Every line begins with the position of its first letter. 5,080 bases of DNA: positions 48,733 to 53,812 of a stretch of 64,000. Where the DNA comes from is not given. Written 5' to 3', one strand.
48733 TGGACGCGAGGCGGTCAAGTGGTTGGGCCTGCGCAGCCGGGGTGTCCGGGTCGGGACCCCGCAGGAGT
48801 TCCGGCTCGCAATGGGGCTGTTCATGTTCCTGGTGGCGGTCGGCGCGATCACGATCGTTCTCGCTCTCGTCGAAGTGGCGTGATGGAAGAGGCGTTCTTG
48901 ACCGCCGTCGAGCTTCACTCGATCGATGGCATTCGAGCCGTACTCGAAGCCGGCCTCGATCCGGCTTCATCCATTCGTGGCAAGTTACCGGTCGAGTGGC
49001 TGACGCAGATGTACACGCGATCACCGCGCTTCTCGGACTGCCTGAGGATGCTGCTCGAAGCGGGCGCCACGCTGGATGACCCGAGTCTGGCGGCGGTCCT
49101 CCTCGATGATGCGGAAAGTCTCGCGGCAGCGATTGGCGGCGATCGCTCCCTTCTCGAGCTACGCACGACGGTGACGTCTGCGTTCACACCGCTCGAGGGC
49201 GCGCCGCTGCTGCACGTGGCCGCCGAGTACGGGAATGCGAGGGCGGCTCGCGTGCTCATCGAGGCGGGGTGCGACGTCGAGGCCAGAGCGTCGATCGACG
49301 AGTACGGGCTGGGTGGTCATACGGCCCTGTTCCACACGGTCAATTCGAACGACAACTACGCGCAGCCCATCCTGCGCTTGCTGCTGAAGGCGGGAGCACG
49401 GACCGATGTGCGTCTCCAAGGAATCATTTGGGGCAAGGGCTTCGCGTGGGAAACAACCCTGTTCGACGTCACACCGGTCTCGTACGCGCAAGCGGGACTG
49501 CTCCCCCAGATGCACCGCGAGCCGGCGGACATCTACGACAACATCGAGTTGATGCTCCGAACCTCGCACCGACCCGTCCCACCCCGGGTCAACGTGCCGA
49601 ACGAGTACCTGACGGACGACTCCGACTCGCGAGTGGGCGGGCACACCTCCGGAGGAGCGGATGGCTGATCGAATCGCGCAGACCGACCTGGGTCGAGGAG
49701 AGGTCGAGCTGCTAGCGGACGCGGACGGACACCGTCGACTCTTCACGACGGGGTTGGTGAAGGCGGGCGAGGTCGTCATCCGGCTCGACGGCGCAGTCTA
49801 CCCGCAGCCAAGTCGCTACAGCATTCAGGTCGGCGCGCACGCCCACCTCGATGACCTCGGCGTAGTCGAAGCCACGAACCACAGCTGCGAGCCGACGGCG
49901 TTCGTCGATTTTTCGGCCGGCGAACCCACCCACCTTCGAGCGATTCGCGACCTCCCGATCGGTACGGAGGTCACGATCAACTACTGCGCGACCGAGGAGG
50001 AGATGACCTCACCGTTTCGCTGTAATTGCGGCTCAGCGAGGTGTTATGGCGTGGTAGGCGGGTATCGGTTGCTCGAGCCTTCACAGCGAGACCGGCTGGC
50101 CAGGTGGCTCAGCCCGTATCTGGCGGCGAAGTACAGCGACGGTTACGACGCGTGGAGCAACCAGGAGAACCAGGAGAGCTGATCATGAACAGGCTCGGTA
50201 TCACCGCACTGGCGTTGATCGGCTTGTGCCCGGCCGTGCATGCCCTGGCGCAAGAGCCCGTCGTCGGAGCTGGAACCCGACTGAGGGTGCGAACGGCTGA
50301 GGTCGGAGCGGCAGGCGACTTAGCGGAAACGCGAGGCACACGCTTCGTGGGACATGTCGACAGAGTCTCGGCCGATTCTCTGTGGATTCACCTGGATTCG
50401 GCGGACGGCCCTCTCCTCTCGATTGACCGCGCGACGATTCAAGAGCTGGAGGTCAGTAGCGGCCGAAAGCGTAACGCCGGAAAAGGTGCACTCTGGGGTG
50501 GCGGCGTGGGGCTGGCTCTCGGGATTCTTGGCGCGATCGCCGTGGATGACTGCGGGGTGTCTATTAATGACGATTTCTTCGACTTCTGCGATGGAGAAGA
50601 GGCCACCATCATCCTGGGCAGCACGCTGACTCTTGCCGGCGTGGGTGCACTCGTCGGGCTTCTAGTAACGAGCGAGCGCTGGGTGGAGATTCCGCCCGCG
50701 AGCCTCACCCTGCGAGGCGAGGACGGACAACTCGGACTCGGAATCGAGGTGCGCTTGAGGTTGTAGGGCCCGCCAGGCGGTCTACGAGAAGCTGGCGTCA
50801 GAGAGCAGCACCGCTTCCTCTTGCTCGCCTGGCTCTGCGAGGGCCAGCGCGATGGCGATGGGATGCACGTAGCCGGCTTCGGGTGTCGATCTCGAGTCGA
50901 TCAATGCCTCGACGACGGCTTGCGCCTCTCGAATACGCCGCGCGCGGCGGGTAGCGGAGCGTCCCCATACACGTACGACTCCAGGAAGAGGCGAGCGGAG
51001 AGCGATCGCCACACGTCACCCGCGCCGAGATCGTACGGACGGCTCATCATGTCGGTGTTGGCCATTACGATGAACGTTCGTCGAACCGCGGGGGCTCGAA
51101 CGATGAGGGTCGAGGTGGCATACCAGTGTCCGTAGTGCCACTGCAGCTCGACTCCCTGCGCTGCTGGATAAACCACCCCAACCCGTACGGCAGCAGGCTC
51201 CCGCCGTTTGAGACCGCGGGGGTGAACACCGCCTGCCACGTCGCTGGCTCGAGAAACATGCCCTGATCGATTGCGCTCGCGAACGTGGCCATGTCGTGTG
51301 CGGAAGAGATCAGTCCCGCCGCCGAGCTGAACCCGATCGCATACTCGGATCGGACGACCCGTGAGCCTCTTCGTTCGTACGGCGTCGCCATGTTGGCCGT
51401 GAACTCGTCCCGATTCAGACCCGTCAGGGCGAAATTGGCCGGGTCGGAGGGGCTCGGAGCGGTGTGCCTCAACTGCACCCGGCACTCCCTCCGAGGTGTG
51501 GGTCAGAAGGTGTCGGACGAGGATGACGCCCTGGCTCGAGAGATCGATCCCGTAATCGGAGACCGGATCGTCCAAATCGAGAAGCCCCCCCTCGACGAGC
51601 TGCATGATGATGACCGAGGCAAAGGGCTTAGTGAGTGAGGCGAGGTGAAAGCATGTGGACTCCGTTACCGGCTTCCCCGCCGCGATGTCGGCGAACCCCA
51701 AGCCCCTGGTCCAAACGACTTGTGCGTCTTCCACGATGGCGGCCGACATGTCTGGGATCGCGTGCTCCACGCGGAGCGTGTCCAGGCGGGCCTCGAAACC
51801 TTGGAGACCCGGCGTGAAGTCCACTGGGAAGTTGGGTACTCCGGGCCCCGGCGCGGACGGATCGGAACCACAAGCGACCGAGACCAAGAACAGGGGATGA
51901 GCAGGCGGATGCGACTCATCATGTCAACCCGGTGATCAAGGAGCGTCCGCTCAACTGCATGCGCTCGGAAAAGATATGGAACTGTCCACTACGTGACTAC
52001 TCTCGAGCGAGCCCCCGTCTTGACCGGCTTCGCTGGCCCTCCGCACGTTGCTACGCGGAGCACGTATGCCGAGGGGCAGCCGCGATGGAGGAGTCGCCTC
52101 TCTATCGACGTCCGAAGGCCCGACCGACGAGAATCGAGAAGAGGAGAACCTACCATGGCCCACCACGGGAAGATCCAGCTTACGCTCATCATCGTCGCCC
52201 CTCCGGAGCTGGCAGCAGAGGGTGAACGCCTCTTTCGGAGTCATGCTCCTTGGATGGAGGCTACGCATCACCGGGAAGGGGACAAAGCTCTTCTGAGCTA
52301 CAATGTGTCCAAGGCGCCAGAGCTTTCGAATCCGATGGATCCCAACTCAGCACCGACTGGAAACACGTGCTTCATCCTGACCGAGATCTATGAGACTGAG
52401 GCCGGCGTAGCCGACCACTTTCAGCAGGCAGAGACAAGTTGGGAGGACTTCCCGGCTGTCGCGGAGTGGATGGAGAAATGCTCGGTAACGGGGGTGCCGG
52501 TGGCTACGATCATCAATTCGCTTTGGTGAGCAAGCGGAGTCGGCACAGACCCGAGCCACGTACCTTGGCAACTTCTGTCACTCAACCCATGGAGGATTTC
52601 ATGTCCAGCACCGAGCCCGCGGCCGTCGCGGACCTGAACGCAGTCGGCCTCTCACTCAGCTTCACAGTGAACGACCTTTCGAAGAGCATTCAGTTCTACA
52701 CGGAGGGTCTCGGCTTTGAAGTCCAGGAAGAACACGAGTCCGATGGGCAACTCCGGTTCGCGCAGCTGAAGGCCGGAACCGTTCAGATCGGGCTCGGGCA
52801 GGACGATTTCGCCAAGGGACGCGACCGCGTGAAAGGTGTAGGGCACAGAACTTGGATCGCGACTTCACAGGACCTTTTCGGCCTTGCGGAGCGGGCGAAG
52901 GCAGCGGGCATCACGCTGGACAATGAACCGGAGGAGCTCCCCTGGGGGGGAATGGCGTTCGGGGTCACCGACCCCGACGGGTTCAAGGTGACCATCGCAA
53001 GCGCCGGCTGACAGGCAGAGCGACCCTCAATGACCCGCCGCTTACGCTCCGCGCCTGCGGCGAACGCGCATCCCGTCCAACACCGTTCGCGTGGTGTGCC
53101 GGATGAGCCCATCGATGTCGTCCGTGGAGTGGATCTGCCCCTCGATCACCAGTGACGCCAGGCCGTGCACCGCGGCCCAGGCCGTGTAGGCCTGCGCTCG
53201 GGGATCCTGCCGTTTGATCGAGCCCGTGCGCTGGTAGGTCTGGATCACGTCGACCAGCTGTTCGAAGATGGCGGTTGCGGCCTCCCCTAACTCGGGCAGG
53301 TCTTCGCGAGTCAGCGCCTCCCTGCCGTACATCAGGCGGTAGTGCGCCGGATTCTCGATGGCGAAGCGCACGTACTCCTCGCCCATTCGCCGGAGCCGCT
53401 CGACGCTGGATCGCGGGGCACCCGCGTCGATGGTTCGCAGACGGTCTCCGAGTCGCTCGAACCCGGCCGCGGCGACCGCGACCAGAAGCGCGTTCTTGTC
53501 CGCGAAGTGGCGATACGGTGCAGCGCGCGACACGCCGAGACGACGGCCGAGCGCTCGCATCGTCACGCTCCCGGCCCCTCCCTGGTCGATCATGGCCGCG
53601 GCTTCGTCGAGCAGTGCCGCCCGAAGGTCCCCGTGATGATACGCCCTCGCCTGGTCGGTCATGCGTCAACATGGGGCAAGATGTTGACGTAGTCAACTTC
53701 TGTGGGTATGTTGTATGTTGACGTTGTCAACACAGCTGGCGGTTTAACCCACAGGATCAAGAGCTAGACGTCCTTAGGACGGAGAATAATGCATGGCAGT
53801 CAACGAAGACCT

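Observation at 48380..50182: Eukaryote-like cassette: small membrane protein - ankyrin-repeat protein - SET-domain methyltransferase, translationally coupled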

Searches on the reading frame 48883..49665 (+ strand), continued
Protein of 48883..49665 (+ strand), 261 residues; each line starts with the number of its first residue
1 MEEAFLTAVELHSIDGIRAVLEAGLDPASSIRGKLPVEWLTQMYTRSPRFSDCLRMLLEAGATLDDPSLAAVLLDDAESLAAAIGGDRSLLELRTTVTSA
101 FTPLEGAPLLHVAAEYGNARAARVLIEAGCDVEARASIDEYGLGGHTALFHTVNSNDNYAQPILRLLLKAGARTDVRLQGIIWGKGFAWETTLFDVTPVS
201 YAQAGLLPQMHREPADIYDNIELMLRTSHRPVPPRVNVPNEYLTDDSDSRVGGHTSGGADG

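Call 48: find_encoding_contigs(protein=P0004, flank=5000, max_places=4)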
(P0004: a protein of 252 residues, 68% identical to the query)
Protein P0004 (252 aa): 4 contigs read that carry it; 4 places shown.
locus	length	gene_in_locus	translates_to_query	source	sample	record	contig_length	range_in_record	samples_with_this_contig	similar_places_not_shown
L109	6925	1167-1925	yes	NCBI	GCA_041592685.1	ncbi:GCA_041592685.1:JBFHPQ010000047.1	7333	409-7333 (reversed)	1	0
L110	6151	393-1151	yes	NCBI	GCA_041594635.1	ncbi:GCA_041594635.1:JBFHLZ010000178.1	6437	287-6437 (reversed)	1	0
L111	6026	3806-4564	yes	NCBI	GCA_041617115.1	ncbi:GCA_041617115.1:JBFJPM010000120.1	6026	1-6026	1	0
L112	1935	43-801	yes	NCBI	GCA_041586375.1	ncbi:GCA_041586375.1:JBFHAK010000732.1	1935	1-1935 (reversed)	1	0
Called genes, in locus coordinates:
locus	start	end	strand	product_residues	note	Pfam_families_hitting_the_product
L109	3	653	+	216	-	?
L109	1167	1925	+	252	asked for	PF00023:Ank (faint), PF13606:Ank_3 (faint), PF12796:Ank_2 (weak)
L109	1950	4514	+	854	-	PF06835:LptC, PF03968:LptD_N (weak)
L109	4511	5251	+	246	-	PF00005:ABC_tran, PF13304:AAA_21 (faint)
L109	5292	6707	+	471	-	PF00309:Sigma54_AID, PF04963:Sigma54_CBD, PF04552:Sigma54_DBD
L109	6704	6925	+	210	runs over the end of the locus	?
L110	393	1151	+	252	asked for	PF00023:Ank (faint), PF13606:Ank_3 (faint), PF12796:Ank_2 (weak)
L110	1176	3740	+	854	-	PF06835:LptC, PF03968:LptD_N (weak)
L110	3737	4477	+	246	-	PF00005:ABC_tran, PF13304:AAA_21 (faint)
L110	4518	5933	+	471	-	PF00309:Sigma54_AID, PF04963:Sigma54_CBD, PF04552:Sigma54_DBD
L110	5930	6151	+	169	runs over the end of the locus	?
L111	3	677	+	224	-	?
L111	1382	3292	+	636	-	PF16697:Yop-YscD_cpl, PF00498:FHA, PF01590:GAF, PF13185:GAF_2, PF00158:Sigma54_activat, PF14532:Sigma54_activ_2, PF25601:AAA_lid_14, PF02954:HTH_8, +2 more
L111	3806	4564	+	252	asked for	PF00023:Ank (faint), PF13606:Ank_3 (faint), PF12796:Ank_2 (weak)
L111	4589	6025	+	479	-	?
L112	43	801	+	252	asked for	PF00023:Ank (faint), PF13606:Ank_3 (faint), PF12796:Ank_2 (weak)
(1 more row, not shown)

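Call 62: predict_structure(alignment_id=A3)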
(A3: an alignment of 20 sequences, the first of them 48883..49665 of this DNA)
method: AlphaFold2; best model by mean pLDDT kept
length: 261 residues; sequences in the alignment: 20
mean_pLDDT: 85.8   pTM: 0.82
mean pLDDT of the five models: 85.8, 83.6, 82.2, 82.0, 79.7
residues with pLDDT >= 90: 151; 70-90: 74; 50-70: 24; < 50: 12
segments of 3 or more residues with pLDDT < 50: 252-255, 257-261
pLDDT, mean of each block of 10 residues (from residue 1): 94 96 96 93 82 96 92 97 97 84 85 94 98 92 89 84 97 92 76 88 68 82 94 75 53 45 37
secondary structure, 60 per line:
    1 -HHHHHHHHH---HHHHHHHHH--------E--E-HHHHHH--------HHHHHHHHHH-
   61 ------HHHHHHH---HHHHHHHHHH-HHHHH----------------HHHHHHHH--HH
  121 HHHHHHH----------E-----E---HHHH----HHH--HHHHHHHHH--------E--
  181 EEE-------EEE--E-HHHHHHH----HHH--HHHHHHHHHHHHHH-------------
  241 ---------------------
elements in order: H2-10 H14-22 H36-41 H50-59 H67-73 H77-86 H88-92 H109-116 H119-127 H148-151 H161-169 E181-183 E191-193 H198-204 H214-227
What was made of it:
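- Checked: The AlphaFold model (pLDDT 86) shows about six helix pairs (call 62).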

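Call 69: search_protein_families(library=padloc, proteins=[window:48883-49665:+], max_evalue=0.01)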
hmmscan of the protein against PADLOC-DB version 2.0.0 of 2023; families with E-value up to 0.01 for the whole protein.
window:48883-49665:+ (261 aa): 1 family
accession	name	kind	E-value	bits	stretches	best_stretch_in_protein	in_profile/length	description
PDLC04783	PDC-M72A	-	0.0089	13.3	0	105-177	262-325/392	-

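Call 71: fold_search(model_id=the predicted structure, library=pdb)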
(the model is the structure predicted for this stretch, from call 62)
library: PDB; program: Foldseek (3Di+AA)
matches with E <= 10: 981; with E <= 0.001: 502
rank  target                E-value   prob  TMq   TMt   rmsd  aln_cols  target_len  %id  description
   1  7dsy_a                3.1e-07  1.00  0.34  0.17  12.5       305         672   21  Crystal Structure of RNase L in complex with KM05073 (released 2021-11-24)
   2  6ne2_B                4.9e-07  1.00  0.38  0.51   7.3       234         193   18  Designed repeat protein in complex with Fz7 (released 2019-05-15)
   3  6ne4_B                7.9e-07  1.00  0.38  0.51   7.4       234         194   18  Designed repeat protein specifically in complex with Fz7CRD (released 2019-05-15)
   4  4oav_D                8.3e-07  1.00  0.35  0.17  11.3       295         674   19  Complete human RNase L in complex with 2-5A (5'-ppp heptamer), AMPPCP and RNA substrate. (released 2014-03-12)
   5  4o1p_B                8.8e-07  1.00  0.33  0.16  12.2       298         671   21  Crystal Structure of RNase L in complex with 2-5A and AMP-PNP (released 2014-02-05)
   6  4o1p_D                9.3e-07  1.00  0.33  0.16  12.2       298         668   21  Crystal Structure of RNase L in complex with 2-5A and AMP-PNP (released 2014-02-05)
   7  6m12_a                1.1e-06  1.00  0.33  0.17   9.8       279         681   22  Crystal Structure of Rnase L in complex with SU11652 (released 2020-09-02)
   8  4oau_C                1.1e-06  1.00  0.36  0.17  11.7       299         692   19  Complete human RNase L in complex with biological activators. (released 2014-03-12)
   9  4o1p_C                1.3e-06  1.00  0.33  0.16  12.2       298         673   21  Crystal Structure of RNase L in complex with 2-5A and AMP-PNP (released 2014-02-05)
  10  1wdy                  1.3e-06  1.00  0.45  0.42   6.5       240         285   20  Crystal structure of ribonuclease (released 2004-10-05)
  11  6ndz_F                1.3e-06  1.00  0.40  0.54   6.8       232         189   18  Designed repeat protein in complex with Fz8 (released 2019-05-15)
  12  4oav_B                1.5e-06  1.00  0.35  0.17  11.8       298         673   19  Complete human RNase L in complex with 2-5A (5'-ppp heptamer), AMPPCP and RNA substrate. (released 2014-03-12)
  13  7tbn_A                1.7e-06  1.00  0.39  0.28   7.6       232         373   20  LOV2-DARPIN fusion : D11 (released 2023-07-05)
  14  6m11_a                1.7e-06  1.00  0.33  0.16  11.9       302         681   22  Crystal structure of Rnase L in complex with Sunitinib (released 2020-09-02)
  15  4g8k_A                1.7e-06  1.00  0.45  0.40   6.4       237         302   19  Intact sensor domain of human RNase L in the inactive signaling state (released 2012-10-31)
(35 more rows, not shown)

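Call 81: search_solved_structures(query=window:48883-49665:+, max_evalue=0.001)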
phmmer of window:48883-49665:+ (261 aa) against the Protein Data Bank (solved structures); distinct sequences matched with E-value up to 0.001: 142 (the best 60 are shown).
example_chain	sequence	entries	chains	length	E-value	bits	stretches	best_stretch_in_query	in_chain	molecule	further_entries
4rlv_A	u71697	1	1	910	4.7e-15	59.2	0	67-134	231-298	Ankyrin-1, Ankyrin-2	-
5y4d_A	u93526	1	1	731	1e-13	54.8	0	67-135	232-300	Ankyrin-1,Ankyrin-2,Ankyrin-2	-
7tw3_G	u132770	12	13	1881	3.9e-11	46.3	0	54-155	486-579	Ankyrin-1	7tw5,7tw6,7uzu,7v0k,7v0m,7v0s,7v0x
4qfv_A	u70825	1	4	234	2.4e-10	43.8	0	105-177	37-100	ANK-N5C-281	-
5y4f_A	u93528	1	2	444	1.8e-08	37.6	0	106-176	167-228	Ankyrin-2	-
4zfh_A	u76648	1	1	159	2.5e-08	37.1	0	106-137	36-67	Artificial ankyrin repeat protein_Ank(GAG)1D4 mutant -Y56A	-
4hll_A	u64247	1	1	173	2.7e-08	37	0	106-137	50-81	Ankyrin(GAG)1D4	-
1n0r_A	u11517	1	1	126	4.3e-08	36.4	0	106-172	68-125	4 ankyrin repeats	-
5gik_A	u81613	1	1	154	4.5e-08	36.3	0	105-137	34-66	Artificial ankyrin repeat protein_Ank(GAG)1D4 mutant -S45Y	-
6mol_A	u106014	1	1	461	5e-08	36.2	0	103-142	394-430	Monoextended DARPin R12 (M_R12)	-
5lel_A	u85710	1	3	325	5.4e-08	36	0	105-143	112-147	DD_Off7_10_3G124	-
5le2_A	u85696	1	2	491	6.3e-08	35.8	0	102-136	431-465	DDD_D12_15_D12_15_D12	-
5leb_A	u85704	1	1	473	6.7e-08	35.7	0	102-136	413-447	DDD_D12_06_D12_06_D12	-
4o60_A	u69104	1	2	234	7.9e-08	35.5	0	106-141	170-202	ANK-N5C-317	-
6moi_A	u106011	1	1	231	8.5e-08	35.4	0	100-137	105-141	Dimeric DARPing CCR5 (C_angle_R5)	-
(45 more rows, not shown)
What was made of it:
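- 48883..49668 (+): ORF2: 261-aa cytoplasmic ankyrin-repeat protein, about six repeats. It belongs to a very conserved stand-alone bacterial family. The tail 244-261 is not conserved and is predicted with low confidence. Model pLDDT 86 with generic ANK fold matches (calls 62, 71, 81).
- On Ankyrin-repeat protein: The model shows about six helix pairs, and the fold matches the RNase L ANK domain and DARPins (calls 62, 71, 81).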

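Call 91: find_encoding_contigs(protein=P0024, flank=5000, max_places=3)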
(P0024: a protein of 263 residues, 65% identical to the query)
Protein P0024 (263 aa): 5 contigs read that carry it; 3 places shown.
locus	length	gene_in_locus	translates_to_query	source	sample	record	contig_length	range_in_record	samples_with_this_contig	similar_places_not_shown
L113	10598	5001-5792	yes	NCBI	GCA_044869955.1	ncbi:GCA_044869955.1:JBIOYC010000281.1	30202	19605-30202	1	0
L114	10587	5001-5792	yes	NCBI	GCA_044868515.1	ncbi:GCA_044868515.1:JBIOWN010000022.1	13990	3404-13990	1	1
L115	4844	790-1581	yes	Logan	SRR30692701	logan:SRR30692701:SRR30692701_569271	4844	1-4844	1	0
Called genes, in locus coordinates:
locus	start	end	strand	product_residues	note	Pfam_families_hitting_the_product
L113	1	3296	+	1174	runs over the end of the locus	PF00069:Pkinase, PF07714:PK_Tyr_Ser-Thr, PF03109:ABC1 (weak), PF14559:TPR_19 (weak), PF17874:TPR_MalT (weak)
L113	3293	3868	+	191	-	PF07638:Sigma70_ECF, PF08281:Sigma70_r4_2, PF04545:Sigma70_r4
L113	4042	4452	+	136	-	PF04120:Iron_permease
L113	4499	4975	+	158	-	PF13577:SnoaL_4, PF13474:SnoaL_3 (weak), PF14534:DUF4440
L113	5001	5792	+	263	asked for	PF13606:Ank_3 (faint), PF00023:Ank (faint), PF12796:Ank_2 (faint)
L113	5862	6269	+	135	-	PF07681:DoxX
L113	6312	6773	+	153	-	PF14534:DUF4440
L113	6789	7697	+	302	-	PF07007:LprI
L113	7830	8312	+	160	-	PF05163:DinB (faint), PF12867:DinB_2 (weak)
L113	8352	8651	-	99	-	PF13744:HTH_37, PF13560:HTH_31 (weak), PF01381:HTH_3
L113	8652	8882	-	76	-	PF05973:Gp49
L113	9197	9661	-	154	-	-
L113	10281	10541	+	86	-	-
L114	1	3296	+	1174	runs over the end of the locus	PF00069:Pkinase, PF07714:PK_Tyr_Ser-Thr, PF03109:ABC1 (weak), PF14559:TPR_19 (weak), PF17874:TPR_MalT (weak)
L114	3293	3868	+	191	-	PF07638:Sigma70_ECF, PF08281:Sigma70_r4_2, PF04545:Sigma70_r4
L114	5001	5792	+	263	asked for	PF13606:Ank_3 (faint), PF00023:Ank (faint), PF12796:Ank_2 (faint)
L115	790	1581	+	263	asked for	PF13606:Ank_3 (faint), PF00023:Ank (faint), PF12796:Ank_2 (faint)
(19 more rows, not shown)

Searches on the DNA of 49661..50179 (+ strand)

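Call 87: search_rna_families(sources=[L001, L018, L019, L020, L021, L022, L023, L024, L107], threshold=gathering)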
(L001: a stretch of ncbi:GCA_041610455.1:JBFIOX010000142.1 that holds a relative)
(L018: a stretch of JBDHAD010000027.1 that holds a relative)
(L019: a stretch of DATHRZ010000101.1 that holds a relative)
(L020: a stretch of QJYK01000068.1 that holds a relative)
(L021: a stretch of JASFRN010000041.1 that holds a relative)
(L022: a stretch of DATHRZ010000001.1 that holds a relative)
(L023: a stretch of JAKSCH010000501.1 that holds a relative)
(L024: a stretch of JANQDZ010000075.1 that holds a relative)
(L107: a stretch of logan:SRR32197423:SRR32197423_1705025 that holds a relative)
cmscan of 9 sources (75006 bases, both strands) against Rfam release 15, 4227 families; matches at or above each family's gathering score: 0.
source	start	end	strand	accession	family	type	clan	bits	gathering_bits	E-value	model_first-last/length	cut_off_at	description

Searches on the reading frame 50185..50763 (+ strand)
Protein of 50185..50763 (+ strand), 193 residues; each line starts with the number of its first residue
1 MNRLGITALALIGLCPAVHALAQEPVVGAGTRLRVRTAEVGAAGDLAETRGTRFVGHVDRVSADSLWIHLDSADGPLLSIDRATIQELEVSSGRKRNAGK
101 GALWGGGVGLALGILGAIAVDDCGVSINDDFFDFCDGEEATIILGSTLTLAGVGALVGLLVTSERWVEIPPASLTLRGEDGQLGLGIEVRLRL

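Call 8: search_protein_families(library=pfam, proteins=[window:50185-50763:+], max_evalue=0.1)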
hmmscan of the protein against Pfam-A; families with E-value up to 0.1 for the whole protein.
window:50185-50763:+ (193 aa): 1 family
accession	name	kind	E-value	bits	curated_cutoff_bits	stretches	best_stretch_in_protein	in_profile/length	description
PF19744.4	DUF6232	-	0.063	14.2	27.4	0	73-166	13-76/117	Family of unknown function (DUF6232)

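Call 9: search_protein_families(library=ncbifam, proteins=[window:50185-50763:+], max_evalue=0.1)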
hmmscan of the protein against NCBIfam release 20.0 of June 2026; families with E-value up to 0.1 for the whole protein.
window:50185-50763:+ (193 aa): 0 families

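Call 69: search_protein_families(library=padloc, proteins=[window:50185-50763:+], max_evalue=0.01)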
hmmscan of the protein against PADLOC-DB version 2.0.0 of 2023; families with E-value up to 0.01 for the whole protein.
window:50185-50763:+ (193 aa): 0 families

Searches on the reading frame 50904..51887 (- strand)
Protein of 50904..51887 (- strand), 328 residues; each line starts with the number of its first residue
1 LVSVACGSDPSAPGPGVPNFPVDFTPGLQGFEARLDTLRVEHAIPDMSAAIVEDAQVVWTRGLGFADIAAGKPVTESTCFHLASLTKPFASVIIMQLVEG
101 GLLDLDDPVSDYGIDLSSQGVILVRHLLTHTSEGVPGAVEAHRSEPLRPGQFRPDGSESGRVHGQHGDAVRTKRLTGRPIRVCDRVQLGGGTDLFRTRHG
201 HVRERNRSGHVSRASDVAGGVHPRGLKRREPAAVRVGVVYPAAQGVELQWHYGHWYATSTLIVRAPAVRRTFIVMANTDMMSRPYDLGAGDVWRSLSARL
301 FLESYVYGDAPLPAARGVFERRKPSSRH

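Call 8: search_protein_families(library=pfam, proteins=[window:50904-51887:-], max_evalue=0.1)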
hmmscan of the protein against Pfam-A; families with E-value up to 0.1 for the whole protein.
window:50904-51887:- (328 aa): 1 family
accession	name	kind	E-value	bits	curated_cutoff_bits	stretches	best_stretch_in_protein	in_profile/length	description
PF00144.29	Beta-lactamase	-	1.3e-29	103.9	27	1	33-137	3-109/329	Beta-lactamase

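Call 93: search_protein_families(library=pfam, proteins=[window:50904-51887:-], max_evalue=0.001)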
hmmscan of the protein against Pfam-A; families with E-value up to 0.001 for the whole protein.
window:50904-51887:- (328 aa): 1 family
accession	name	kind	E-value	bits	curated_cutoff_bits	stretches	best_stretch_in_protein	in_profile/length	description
PF00144.29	Beta-lactamase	-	1.3e-29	103.9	27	1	33-137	3-109/329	Beta-lactamase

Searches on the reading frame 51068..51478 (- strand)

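Call 93: search_protein_families(library=pfam, proteins=[window:51068-51478:-], max_evalue=0.001)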
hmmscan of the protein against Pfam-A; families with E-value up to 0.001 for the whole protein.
window:51068-51478:- (137 aa): 1 family
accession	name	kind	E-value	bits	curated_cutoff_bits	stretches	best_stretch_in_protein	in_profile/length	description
PF00144.29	Beta-lactamase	-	8.6e-07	28.9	27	1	17-110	192-279/329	Beta-lactamase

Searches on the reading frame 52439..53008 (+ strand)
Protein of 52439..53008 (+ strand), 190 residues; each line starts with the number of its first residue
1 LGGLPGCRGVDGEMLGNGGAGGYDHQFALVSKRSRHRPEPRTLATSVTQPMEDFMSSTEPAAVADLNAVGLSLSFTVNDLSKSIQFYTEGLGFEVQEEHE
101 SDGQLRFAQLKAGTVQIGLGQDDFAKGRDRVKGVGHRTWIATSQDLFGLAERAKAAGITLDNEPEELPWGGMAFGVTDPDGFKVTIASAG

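Call 93: search_protein_families(library=pfam, proteins=[window:52439-53008:+], max_evalue=0.001)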
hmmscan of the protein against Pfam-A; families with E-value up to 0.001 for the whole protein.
window:52439-53008:+ (190 aa): 2 families
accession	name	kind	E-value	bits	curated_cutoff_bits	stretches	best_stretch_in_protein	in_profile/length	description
PF00903.31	Glyoxalase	-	5.9e-18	65.8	20.6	1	74-184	6-119/121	Glyoxalase/Bleomycin resistance protein/Dioxygenase superfamily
PF22677.2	Ble-like_N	-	0.00037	20.6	24.5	1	77-97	9-29/41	Bleomycin resistance protein-like N-terminal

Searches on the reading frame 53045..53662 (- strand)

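Call 93: search_protein_families(library=pfam, proteins=[window:53045-53662:-], max_evalue=0.001)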
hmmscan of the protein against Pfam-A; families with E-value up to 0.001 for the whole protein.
window:53045-53662:- (206 aa): 3 families
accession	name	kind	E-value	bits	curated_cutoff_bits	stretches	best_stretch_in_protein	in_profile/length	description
PF13305.11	TetR_C_33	-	1.2e-19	71.3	26.8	1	90-193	1-102/103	Tetracyclin repressor-like, C-terminal domain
PF00440.29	TetR_N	-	4.5e-12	46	24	1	17-63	1-47/47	Bacterial regulatory proteins, tetR family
PF17932.6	TetR_C_24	-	4.7e-08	33.7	26.4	1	85-169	3-88/114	Tetracyclin repressor-like, C-terminal domain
